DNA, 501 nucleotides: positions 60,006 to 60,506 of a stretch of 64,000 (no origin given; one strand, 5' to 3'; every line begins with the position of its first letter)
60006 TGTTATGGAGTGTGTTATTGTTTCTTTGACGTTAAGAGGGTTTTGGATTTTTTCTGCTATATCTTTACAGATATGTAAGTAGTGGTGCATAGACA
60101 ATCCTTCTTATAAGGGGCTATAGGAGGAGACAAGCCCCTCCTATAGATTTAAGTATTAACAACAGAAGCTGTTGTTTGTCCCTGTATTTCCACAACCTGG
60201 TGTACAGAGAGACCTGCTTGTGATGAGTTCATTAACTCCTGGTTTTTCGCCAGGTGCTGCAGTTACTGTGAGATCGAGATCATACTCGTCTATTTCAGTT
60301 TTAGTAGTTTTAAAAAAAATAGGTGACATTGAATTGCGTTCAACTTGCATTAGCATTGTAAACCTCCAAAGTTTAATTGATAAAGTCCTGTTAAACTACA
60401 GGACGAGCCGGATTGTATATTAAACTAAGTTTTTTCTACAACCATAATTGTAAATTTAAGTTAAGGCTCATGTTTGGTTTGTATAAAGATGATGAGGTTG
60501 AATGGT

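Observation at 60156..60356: LanA core is a nisin-head / epidermin-tail hybrid: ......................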

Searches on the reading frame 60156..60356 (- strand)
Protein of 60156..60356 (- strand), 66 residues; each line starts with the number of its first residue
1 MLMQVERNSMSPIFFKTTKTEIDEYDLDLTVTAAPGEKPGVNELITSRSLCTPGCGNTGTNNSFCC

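Call 5: search_protein_families(library=pfam, proteins=[window:60156-60356:-], max_evalue=0.01)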
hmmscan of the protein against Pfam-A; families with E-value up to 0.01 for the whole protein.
window:60156-60356:- (66 aa): 1 family
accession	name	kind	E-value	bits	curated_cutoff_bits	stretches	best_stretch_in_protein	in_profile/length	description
PF02052.20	Gallidermin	-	1.5e-12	48.1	21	1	18-66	4-52/52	Gallidermin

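Call 7: find_homologous_proteins(query=window:60159-60356:-, max_evalue=0.001)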
Query window:60159-60356:- (66 aa): 5 proteins with E <= 0.001 among 5 candidates.
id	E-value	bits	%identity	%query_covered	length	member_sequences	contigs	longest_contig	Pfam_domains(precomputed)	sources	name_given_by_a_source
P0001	5.0e-38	145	100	100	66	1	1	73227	PF02052.22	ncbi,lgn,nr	ncbi:MAG: gallidermin family lantibiotic [Chlamydiales bacterium]|nr:gallidermin family lantibiotic 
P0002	3.1e-13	67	51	100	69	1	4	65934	PF02052.22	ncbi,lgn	-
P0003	5.1e-13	66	64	86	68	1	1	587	PF02052.22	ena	-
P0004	4.5e-11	60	55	85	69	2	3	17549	PF02052.22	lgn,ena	-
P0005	3.6e-7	48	54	67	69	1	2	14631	PF02052.22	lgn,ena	-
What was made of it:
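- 60156..60356 (-): lanA: 66-aa class I lantibiotic precursor. Leader codons 1-44 = 60225-60356, core codons 45-66 = 60159-60224, stop = 60156-60158. The exact protein is held in NCBI as '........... family lantibiotic [Chlamydiales bacterium]' (call 7).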

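Call 8: search_protein_families(library=ncbifam, proteins=[window:60156-60356:-], max_evalue=0.001)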
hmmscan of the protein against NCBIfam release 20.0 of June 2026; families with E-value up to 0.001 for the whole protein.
window:60156-60356:- (66 aa): 3 families
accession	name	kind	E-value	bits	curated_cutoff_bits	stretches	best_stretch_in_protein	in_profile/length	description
TIGR03731.1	lantibio_gallid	subfamily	8.9e-13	48.1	29.3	1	26-66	5-48/48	gallidermin/nisin family lantibiotic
NF037999.1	mutacin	equivalog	8.4e-05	23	115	1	44-66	41-63/63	lantibiotic mutacin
NF038155.1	lanthi_I_FDLD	domain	8.5e-05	23.2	20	1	23-55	1-34/34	FDLD family class I lanthipeptide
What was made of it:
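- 60270..60284 (-): Leader recognition box YDLDL (residues 25-29), an FDLD/FNLD-type variant. NF038155 FDLD-family hit over residues 23-55 (call 8).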

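Call 12: find_encoding_contigs(protein=P0002, flank=10000, max_places=4)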
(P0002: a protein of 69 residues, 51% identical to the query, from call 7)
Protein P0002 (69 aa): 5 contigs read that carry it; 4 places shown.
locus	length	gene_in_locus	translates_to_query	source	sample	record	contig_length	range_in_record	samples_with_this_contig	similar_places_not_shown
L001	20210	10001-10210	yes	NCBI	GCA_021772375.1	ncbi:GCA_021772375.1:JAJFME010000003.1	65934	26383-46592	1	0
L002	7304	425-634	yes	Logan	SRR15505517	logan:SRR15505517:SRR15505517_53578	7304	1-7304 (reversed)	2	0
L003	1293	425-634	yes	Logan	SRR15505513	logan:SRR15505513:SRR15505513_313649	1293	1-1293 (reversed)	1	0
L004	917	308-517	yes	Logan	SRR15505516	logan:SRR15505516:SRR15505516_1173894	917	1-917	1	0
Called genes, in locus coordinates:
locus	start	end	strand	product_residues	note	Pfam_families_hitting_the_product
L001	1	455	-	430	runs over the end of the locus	PF00144:Beta-lactamase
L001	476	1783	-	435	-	PF05147:LANC_like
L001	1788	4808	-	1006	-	PF04738:Lant_dehydr_N, PF14028:Lant_dehydr_C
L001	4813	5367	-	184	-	PF02441:Flavoprotein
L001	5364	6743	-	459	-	PF05147:LANC_like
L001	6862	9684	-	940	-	PF13191:AAA_16 (weak), PF00004:AAA (weak)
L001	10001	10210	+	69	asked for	PF02052:Gallidermin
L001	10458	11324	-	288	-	-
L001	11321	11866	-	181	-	PF07379:DUF1494 (weak), PF11612:T2SSJ (weak)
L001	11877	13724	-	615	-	PF03169:OPT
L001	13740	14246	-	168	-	-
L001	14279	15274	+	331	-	-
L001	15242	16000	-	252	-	PF00149:Metallophos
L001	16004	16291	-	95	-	PF03992:ABM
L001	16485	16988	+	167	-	-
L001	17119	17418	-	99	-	-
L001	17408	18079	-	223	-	-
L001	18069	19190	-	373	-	PF00515:TPR_1 (faint)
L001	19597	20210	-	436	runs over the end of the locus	PF00483:NTP_transferase, PF12804:NTP_transf_3 (weak), PF24894:Hexapep_GlmU (faint), PF25084:LbH_EIF2B (faint), PF25247:LbH_GLGC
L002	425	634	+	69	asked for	PF02052:Gallidermin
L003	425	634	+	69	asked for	PF02052:Gallidermin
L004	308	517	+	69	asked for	PF02052:Gallidermin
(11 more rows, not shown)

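Call 13: find_encoding_contigs(protein=P0004, flank=10000, max_places=3)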
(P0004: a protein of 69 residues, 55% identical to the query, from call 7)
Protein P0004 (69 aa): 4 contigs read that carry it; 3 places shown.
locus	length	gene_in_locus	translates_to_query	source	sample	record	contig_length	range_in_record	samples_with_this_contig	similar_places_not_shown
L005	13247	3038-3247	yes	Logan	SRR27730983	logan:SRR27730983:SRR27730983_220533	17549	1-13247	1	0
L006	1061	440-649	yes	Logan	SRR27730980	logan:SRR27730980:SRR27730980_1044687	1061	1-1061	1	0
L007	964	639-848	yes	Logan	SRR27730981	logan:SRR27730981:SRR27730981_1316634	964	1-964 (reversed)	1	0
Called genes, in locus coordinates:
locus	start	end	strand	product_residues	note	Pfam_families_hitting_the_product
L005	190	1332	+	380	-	PF08239:SH3_3 (faint)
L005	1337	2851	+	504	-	PF13541:ChlI, PF00158:Sigma54_activat (faint), PF01078:Mg_chelatase, PF07728:AAA_5, PF00493:MCM (weak), PF13335:Mg_chelatase_C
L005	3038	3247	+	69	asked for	PF02052:Gallidermin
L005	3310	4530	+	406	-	PF05147:LANC_like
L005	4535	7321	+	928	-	PF04738:Lant_dehydr_N, PF14028:Lant_dehydr_C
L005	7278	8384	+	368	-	PF05147:LANC_like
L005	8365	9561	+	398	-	PF05147:LANC_like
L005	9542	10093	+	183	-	PF02441:Flavoprotein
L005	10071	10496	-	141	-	PF12844:HTH_19 (weak), PF13443:HTH_26, PF13560:HTH_31, PF01381:HTH_3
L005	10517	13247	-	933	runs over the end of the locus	PF00656:Peptidase_C14, PF13401:AAA_22 (weak), PF00515:TPR_1 (faint), PF07719:TPR_2 (faint), PF13181:TPR_8 (faint), PF13374:TPR_10 (faint), PF13424:TPR_12 (faint)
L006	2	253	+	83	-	?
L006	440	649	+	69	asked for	PF02052:Gallidermin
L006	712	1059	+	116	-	?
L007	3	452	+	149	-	?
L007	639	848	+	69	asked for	PF02052:Gallidermin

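Call 14: find_encoding_contigs(protein=P0005, flank=10000, max_places=3)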
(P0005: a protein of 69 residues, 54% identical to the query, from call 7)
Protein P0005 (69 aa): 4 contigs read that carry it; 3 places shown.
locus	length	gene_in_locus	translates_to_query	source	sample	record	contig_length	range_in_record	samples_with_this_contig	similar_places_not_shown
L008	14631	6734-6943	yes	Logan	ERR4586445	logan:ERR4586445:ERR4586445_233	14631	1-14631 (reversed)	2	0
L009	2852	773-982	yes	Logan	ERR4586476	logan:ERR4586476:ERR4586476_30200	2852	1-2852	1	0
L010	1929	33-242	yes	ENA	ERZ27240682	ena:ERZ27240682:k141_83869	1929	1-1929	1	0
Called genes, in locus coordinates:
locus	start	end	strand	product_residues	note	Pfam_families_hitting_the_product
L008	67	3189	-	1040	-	PF04738:Lant_dehydr_N, PF14028:Lant_dehydr_C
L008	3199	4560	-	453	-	PF05147:LANC_like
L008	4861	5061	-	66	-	-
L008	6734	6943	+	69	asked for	PF02052:Gallidermin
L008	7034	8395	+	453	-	PF05147:LANC_like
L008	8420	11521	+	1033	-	PF04738:Lant_dehydr_N, PF14028:Lant_dehydr_C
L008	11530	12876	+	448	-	PF05147:LANC_like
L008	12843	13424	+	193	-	PF02441:Flavoprotein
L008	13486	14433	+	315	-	-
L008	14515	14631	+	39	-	?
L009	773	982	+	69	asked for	PF02052:Gallidermin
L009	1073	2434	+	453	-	PF05147:LANC_like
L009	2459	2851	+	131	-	?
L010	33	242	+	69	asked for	PF02052:Gallidermin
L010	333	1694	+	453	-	PF05147:LANC_like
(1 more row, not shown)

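Call 16: find_related_loci(query=A1, collection=genome_contigs, flank=10000)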
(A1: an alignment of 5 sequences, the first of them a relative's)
Query A1 (66 aa) in genome_contigs; peptide patterns used: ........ (x = any residue, [..] = any of these).
48 stretches matched a pattern; 11 encode a relative of the query (tblastn E <= 1e-3); 11 distinct loci.
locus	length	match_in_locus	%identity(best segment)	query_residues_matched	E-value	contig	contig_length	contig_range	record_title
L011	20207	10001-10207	51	1-66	1e-18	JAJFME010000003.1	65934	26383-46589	MAG: Chlamydiae bacterium isolate OFTM171 OFTM171_2, whole genome shotgun sequence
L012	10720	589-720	59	23-66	1e-14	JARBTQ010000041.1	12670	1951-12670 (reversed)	MAG: Chlamydiales bacterium isolate L_E1_T20_C_bin.142 scaffold_7270, whole genome shotgun sequence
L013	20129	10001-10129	57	23-66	6e-13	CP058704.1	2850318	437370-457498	MAG: Parachlamydiaceae bacterium isolate SSA5 chromosome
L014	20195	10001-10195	43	3-66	4e-13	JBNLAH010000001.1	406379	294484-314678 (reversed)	MAG: Parachlamydiales bacterium isolate C2.bin.8.permissive NODE_1_length_406379_cov_15.048410, whole genome shotgun seq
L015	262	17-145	59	21-66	9e-13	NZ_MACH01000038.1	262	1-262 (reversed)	Bacillus proteolyticus strain TD42 contig132, whole genome shotgun sequence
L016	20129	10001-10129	59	21-66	1e-11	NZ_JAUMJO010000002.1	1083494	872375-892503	Bacillus nitratireducens strain 4049 sequence02, whole genome shotgun sequence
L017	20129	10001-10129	59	21-66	1e-11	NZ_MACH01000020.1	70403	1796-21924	Bacillus proteolyticus strain TD42 contig116, whole genome shotgun sequence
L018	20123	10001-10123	53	24-66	3e-10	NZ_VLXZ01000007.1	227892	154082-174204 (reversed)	Alkalicoccobacillus porphyridii strain P16 NODE_7_length_227892_cov_378.657643, whole genome shotgun sequence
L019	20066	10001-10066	82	45-66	4e-9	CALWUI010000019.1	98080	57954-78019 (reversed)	MAG: uncultured Clostridia bacterium isolate E08__bin352 genome assembly, contig: E08__k127_1743581, whole genome shotgu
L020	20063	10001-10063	71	46-66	2e-5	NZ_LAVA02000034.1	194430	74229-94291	Streptomyces mangrovisoli strain MUSC 149 34, whole genome shotgun sequence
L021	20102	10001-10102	41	26-58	1e-4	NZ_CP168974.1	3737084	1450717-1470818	Bdellovibrio bacteriovorus strain s4 chromosome, complete genome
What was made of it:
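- The same family occurs in 4 further Chlamydiota assemblies, including a complete 2.85-Mb chromosome (call 16).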

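Call 40: search_protein_families(library=pfam, proteins=[L014:2755-5535:+, L014:5438-7072:+, L014:7099-8466:+, L014:8592-9290:+, L014:9309-9842:+, L014:14580-15962:+, L014:17478-18491:+, L014:18472-19788:+, L012:8226-10634:-, L008:13483-14433:+], max_evalue=0.001)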
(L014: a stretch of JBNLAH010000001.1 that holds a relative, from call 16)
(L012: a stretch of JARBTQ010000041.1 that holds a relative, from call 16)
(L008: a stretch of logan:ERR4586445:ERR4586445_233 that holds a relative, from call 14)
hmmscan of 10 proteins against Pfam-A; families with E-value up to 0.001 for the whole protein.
L014:2755-5535:+ (926 aa): 1 family
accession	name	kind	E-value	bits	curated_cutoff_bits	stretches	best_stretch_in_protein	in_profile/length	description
PF00496.27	SBP_bac_5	-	6.1e-43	147.8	32.4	1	497-826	7-341/368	Bacterial extracellular solute-binding proteins, family 5 Middle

L014:5438-7072:+ (544 aa): 1 family
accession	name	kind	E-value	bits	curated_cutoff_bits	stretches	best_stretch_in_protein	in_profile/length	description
PF00496.27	SBP_bac_5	-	4.1e-62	210.9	32.4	1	113-470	7-365/368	Bacterial extracellular solute-binding proteins, family 5 Middle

L014:7099-8466:+ (455 aa): 2 families
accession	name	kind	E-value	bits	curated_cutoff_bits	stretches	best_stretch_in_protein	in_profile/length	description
PF01546.33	Peptidase_M20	-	2.1e-30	106.6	24.6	1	84-449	1-205/206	Peptidase family M20/M25/M40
PF07687.19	M20_dimer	-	3.6e-17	62.7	21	1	196-351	2-105/107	Peptidase dimerisation domain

L014:8592-9290:+ (232 aa): 0 families

L014:9309-9842:+ (177 aa): 10 families
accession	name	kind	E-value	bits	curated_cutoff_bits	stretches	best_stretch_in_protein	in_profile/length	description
PF13238.12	AAA_18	-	1.5e-09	38.8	29.4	1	3-89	1-104/128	AAA domain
PF13207.12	AAA_17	-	1.1e-06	29.4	27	1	6-80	1-74/136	AAA domain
PF00004.35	AAA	-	3.1e-06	28.1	21.2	1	3-43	1-41/131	ATPase family associated with various cellular activities (AAA)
PF13479.12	AAA_24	-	0.00021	21.6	27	1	2-29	4-31/195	AAA domain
PF01202.28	SKI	-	0.00024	21.7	22.1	1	9-35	1-27/159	Shikimate kinase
PF13671.12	AAA_33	-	0.00031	21.5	27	1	3-33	2-32/143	AAA domain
PF03266.21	NTPase_1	-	0.00039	20.8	23.9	0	2-25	1-24/168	NTPase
PF13401.12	AAA_22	-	0.0004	21.2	27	1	3-33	8-41/130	AAA domain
PF01443.25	Viral_helicase1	-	0.00046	20.5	21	1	3-27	1-22/228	Viral superfamily 1 RNA helicase core domain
PF13521.12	AAA_28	-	0.00054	20.6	27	1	2-29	1-28/164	AAA domain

L014:14580-15962:+ (460 aa): 1 family
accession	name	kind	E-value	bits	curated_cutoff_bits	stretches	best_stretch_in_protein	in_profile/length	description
PF00144.29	Beta-lactamase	-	4.8e-35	121.7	27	1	78-345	48-312/329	Beta-lactamase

L014:17478-18491:+ (337 aa): 1 family
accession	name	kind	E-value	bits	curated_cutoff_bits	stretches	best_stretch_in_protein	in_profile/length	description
PF24827.1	AstE_AspA_cat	-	9.9e-27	94.2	25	1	46-225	1-192/192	Succinylglutamate desuccinylase/Aspartoacylase catalytic domain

L014:18472-19788:+ (438 aa): 3 families
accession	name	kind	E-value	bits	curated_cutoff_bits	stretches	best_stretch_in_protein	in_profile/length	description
PF07690.21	MFS_1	-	1.9e-49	168.9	33.4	1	22-369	5-347/347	Major Facilitator Superfamily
PF00083.30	Sugar_tr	-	5.7e-13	49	22.3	2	259-416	44-194/452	Sugar (and other) transporter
PF12832.13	MFS_1_like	-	4.7e-05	23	25.2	1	243-329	17-102/373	MFS_1 like family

L012:8226-10634:- (802 aa): 6 families
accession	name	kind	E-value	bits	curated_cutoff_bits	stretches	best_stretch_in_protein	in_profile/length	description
PF01434.24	Peptidase_M41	-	2e-67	227.2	29.9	1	570-758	3-191/191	Peptidase family M41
PF00004.35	AAA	-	3.8e-45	154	21.2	1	353-487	1-130/131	ATPase family associated with various cellular activities (AAA)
PF17862.7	AAA_lid_3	-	3.6e-13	49.2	27.2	1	510-551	1-42/45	AAA+ lid domain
PF07728.20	AAA_5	-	1.2e-05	25.7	22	1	353-421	2-78/139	AAA domain (dynein-related subfamily)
PF13191.12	AAA_16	-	7.3e-05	23.8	32.6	0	350-382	24-57/167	AAA ATPase domain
PF13401.12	AAA_22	-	0.00071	20.3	27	0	353-381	8-39/130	AAA domain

L008:13483-14433:+ (316 aa): 0 families

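Call 41: search_protein_families(library=pfam, proteins=[L013:1731-2513:+, L013:2880-3545:+, L013:3558-4868:+, L013:5544-8300:+, L013:18138-18746:-, L001:6862-9738:-, L001:10458-11324:-], max_evalue=0.001)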
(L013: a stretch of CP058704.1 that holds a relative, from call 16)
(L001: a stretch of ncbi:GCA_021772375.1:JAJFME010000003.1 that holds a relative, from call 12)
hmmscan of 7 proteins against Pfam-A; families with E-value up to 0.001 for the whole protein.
L013:1731-2513:+ (260 aa): 6 families
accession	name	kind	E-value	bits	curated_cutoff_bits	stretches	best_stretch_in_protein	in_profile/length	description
PF08241.18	Methyltransf_11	-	5.1e-09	37.1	21.2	1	58-149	1-94/95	Methyltransferase domain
PF13649.12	Methyltransf_25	-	2.3e-08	35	27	1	58-146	2-97/97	Methyltransferase domain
PF08242.18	Methyltransf_12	-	4.1e-08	34.3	30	1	58-146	1-96/98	Methyltransferase domain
PF13847.12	Methyltransf_31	-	1.1e-06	28.8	27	1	56-150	6-109/145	Methyltransferase domain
PF13489.12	Methyltransf_23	-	3.7e-06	27.2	27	1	39-177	9-124/164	Methyltransferase domain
PF05175.20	MTS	-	4.7e-05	23.5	23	1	46-154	24-142/170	Methyltransferase small domain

L013:2880-3545:+ (221 aa): 0 families

L013:3558-4868:+ (436 aa): 0 families

L013:5544-8300:+ (918 aa): 0 families

L013:18138-18746:- (202 aa): 0 families

L001:6862-9738:- (958 aa): 2 families
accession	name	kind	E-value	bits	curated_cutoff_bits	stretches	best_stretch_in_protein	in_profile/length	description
PF13191.12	AAA_16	-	1.7e-07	32.4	32.6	1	281-330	2-51/167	AAA ATPase domain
PF00004.35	AAA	-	1.3e-06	29.3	21.2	1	307-424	2-110/131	ATPase family associated with various cellular activities (AAA)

L001:10458-11324:- (288 aa): 0 families

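Call 55: search_protein_representatives(alignment_id=A1)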
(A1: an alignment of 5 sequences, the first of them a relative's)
Query: 5 sequences, 71 profile positions. Proteins with E-value up to 0.001 (for the whole library): 58; up to 1e-10: 26; up to 1e-30: 0. The best 58 are listed.
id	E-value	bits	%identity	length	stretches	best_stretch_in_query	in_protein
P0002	1.4e-28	115.5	-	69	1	1-71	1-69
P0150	2.1e-19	86.1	-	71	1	7-71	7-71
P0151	4.4e-19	85.1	-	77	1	24-71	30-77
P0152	5.1e-17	78.5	-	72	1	12-71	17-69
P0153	8.1e-17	77.8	-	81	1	11-71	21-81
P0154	2.8e-16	76.1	-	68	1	12-71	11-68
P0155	1.0e-15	74.3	-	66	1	18-71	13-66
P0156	2.0e-15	73.3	-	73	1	21-71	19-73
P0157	5.4e-15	72.0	-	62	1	3-71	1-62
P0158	5.7e-15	71.9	-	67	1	7-71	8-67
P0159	3.2e-14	69.5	-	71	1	7-71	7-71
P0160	4.9e-14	68.9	-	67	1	18-71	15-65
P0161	6.8e-14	68.5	-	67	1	4-71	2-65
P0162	4.3e-13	65.9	-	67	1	3-71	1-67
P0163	6.3e-13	65.4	-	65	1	4-71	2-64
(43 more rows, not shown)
